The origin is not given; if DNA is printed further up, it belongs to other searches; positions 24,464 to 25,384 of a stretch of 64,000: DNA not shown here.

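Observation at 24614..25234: Non-ribosomal lipoprotein gene inserted inside the S10 operon between rpsS and rplV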

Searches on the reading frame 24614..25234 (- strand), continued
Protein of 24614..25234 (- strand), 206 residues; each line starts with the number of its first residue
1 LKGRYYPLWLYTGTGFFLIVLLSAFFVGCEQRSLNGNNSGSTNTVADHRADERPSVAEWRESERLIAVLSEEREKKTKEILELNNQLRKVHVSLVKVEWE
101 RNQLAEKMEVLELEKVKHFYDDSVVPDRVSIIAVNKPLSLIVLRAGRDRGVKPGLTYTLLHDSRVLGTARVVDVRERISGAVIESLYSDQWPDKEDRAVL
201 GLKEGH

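Call 37: search_protein_families(library=pfam, alignment_id=A1, max_evalue=1)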
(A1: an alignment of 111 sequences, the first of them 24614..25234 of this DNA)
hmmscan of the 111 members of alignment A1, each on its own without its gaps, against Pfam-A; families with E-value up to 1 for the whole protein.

A. member 1, window:24614-25234:- (206 aa): 2 families
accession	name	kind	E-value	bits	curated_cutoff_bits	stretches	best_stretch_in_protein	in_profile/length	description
PF05278.17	PEARLI-4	-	0.01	16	29.9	1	48-124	160-231/234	Arabidopsis phospholipase-like protein (PEARLI 4)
PF25588.1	DUF7934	-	0.027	14.2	30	1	66-94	207-235/333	Family of unknown function (DUF7934)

B. families by the number of members that match (of 111 scanned): 210 families (the first 25 are shown)
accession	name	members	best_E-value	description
PF16538.11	FlgT_C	34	0.00076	Flagellar assembly protein T, C-terminal domain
PF25785.1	TPR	20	0.00066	Nucleoprotein TPR-like domain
PF22429.2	HutF_N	14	0.0049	Formimidoylglutamate deiminase HutF, N-terminal domain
PF02183.23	HALZ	14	0.012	Homeobox associated leucine zipper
PF18504.6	Csm1_N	11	3.2e-06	Csm1 N-terminal domain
PF04977.20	DivIC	11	0.019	Septum formation initiator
PF01025.24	GrpE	6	0.0033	GrpE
PF13851.11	GAS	6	0.0038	Growth-arrest specific micro-tubule binding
PF14662.11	KASH_CCD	6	0.0043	Coiled-coil region of CCDC155 or KASH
PF25450.1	Rab11-FIP3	5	0.0013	Rab11-FIP3-like domain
PF06005.17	ZapB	5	0.0093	Cell division protein ZapB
PF04085.20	MreC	5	0.017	Rod shape-determining protein MreC, barrel core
PF11559.13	ADIP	5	0.02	Afadin- and alpha -actinin-Binding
PF04102.17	SlyX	4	0.0032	SlyX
PF08286.16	Spc24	4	0.005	Spc24 subunit of Ndc80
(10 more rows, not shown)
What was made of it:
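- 24635..24850 (-): Residues 129-200: six-stranded beta-barrel with family motif G146..G150..G154 ... VVDVR175..GA ... P192..GD196R. Weak FlgT_C hits in 34 of 111 members (call 37).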

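Call 41: find_homologous_proteins(query=A1, max_evalue=0.00001)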
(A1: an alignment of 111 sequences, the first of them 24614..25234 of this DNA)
Query A1 (111 sequences) (206 aa, profile of the alignment): 19 proteins with E <= 0.00001 among 8000 candidates.
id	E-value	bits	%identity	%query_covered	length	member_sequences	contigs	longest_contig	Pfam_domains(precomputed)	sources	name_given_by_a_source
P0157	6.3e-42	162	32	37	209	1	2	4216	-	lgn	-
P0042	2.3e-41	160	26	89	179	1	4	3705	-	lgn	-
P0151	3.3e-41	159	28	67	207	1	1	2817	-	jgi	jgi:hypothetical protein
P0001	3.9e-41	159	100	100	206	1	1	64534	-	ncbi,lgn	-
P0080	1.1e-40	158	31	67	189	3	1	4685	PF18504.7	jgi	jgi:hypothetical protein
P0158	1.2e-40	158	31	37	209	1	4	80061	-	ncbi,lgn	-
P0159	3.1e-40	156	41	36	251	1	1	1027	-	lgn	-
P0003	2.3e-39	153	43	36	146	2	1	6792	-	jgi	-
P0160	7.2e-39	152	26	63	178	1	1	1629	-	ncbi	-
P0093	3.2e-38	150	33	35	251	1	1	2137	-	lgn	-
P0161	2.2e-37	147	31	37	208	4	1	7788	-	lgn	-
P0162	2.7e-37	147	24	88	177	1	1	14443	-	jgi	-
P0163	4.8e-36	143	31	37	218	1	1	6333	-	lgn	-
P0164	8.6e-35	138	29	47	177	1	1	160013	-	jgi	-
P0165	1.5e-34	138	36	62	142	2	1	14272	-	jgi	-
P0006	3.4e-28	117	40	34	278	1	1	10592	-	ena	-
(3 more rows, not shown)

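Call 42: find_encoding_contigs(protein=P0158, flank=4000, max_places=2)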
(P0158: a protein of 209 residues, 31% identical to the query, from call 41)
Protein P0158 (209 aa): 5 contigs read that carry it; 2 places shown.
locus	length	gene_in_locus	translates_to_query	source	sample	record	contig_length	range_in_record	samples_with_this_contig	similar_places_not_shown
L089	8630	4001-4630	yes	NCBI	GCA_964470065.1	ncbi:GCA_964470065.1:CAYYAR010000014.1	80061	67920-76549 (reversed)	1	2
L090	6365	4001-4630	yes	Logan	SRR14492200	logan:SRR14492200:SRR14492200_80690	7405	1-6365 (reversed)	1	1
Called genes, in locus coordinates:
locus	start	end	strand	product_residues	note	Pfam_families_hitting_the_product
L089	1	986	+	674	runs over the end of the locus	PF00009:GTP_EFTU, PF22042:EF-G_D2, PF03144:GTP_EFTU_D2, PF14492:EFG_III, PF03764:EFG_IV, PF00679:EFG_C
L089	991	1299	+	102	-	PF00338:Ribosomal_S10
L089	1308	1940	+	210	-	PF00297:Ribosomal_L3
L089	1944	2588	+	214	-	PF00573:Ribosomal_L4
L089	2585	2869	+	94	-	PF00276:Ribosomal_L23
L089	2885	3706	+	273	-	PF00181:Ribosomal_L2_N, PF03947:Ribosomal_L2_C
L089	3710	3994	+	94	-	PF00203:Ribosomal_S19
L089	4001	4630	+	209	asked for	-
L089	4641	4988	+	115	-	PF00237:Ribosomal_L22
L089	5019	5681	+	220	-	PF07650:KH_2, PF00189:Ribosomal_S3_C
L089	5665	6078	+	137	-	PF00252:Ribosomal_L16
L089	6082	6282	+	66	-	PF00831:Ribosomal_L29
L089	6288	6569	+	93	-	PF00366:Ribosomal_S17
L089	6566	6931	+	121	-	PF00238:Ribosomal_L14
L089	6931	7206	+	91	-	PF17136:ribosomal_L24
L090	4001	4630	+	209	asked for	-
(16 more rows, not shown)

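Call 43: find_encoding_contigs(protein=P0164, flank=4000, max_places=2)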
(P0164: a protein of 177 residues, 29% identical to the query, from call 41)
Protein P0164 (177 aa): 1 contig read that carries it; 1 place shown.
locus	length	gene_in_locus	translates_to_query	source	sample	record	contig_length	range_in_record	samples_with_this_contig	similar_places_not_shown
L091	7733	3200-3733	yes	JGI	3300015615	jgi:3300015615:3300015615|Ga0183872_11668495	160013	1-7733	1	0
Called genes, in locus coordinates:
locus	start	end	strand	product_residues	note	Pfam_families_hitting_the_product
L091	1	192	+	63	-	?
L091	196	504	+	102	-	PF00338:Ribosomal_S10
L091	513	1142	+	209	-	PF00297:Ribosomal_L3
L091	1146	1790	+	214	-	PF00573:Ribosomal_L4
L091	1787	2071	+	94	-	PF00276:Ribosomal_L23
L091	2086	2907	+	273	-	PF00181:Ribosomal_L2_N, PF03947:Ribosomal_L2_C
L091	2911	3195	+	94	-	PF00203:Ribosomal_S19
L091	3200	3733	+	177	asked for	-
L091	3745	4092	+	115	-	PF00237:Ribosomal_L22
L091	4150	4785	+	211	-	PF07650:KH_2, PF00189:Ribosomal_S3_C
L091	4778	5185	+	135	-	PF00252:Ribosomal_L16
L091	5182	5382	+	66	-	PF00831:Ribosomal_L29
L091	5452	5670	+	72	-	PF00366:Ribosomal_S17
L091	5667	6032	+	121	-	PF00238:Ribosomal_L14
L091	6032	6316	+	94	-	PF17136:ribosomal_L24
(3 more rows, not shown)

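Call 44: find_encoding_contigs(protein=P0001, flank=1000, max_places=2)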
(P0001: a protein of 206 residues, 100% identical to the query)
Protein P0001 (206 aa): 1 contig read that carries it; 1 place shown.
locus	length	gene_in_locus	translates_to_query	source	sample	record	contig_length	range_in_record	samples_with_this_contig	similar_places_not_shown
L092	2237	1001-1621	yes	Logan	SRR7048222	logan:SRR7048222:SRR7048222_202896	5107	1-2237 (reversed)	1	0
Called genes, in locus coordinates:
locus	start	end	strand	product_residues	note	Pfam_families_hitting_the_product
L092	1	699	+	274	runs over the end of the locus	PF00181:Ribosomal_L2_N, PF03947:Ribosomal_L2_C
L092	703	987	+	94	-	PF00203:Ribosomal_S19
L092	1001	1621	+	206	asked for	-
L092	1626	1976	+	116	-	PF00237:Ribosomal_L22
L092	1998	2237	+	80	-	?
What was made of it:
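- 24614..25234 (-): Gene X: 206-aa exported coiled-coil and beta-barrel protein with no family name. Identical protein in a second assembly (call 44).
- Checked: Pfam labels on the identical independent assembly confirm this (call 44).
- Independent assembly with the identical protein and placement: call 44. The identical protein appears in an independent assembly (call 44).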

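Call 66: find_related_loci(query=A4, collection=metagenome_contigs, flank=2500)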
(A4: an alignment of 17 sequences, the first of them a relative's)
Query A4 (209 aa) in metagenome_contigs; peptide patterns used: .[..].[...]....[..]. (x = any residue, [..] = any of these).
474 stretches matched a pattern; 1 encode a relative of the query (tblastn E <= 1e-3); 1 distinct loci.
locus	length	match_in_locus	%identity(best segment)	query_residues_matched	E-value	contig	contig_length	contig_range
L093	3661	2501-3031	42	39-208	2e-31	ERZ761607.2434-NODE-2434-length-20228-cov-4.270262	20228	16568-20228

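Call 75: find_encoding_contigs(protein=P0008, flank=3000, max_places=2)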
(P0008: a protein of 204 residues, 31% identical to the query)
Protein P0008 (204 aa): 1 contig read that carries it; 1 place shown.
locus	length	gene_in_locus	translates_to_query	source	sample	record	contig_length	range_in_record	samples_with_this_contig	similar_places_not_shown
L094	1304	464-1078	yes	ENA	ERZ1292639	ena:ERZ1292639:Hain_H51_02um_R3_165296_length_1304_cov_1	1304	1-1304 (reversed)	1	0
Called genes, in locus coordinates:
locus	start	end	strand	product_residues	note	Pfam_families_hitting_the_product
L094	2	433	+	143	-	?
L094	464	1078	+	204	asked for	-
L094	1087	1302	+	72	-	?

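Call 76: find_encoding_contigs(protein=P0058, flank=3000, max_places=2)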
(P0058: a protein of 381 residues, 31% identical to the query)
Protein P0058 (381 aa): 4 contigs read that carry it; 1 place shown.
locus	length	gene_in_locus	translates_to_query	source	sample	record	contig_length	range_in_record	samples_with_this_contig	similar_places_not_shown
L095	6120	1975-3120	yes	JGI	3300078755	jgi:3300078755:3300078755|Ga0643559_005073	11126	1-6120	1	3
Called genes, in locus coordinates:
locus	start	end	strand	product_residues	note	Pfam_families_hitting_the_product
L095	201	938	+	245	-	PF01790:LGT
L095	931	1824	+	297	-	PF01479:S4 (faint), PF00849:PseudoU_synth_2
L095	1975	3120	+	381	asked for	-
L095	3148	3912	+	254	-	-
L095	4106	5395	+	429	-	PF00275:EPSP_synthase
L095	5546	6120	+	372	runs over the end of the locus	PF06723:MreB_Mbl, PF00022:Actin (weak), PF11104:PilM_2 (faint), PF00012:HSP70, PF14450:FtsA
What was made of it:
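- A two-barrel relative (P0058) lies near murA-like and mreB genes (call 76).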

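Call 78: find_encoding_contigs(protein=P0146, flank=4000, max_places=2)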
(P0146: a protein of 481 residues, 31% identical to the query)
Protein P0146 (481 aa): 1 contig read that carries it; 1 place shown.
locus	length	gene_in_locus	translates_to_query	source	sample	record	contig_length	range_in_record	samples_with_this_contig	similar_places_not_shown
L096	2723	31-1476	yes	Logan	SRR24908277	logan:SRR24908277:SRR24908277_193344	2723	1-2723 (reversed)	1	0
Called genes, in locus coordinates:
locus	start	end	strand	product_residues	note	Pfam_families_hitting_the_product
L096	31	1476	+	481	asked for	PF16538:FlgT_C (faint)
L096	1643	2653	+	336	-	PF05496:RuvB_N, PF07728:AAA_5, PF00004:AAA, PF17864:AAA_lid_4, PF05491:WHD_RuvB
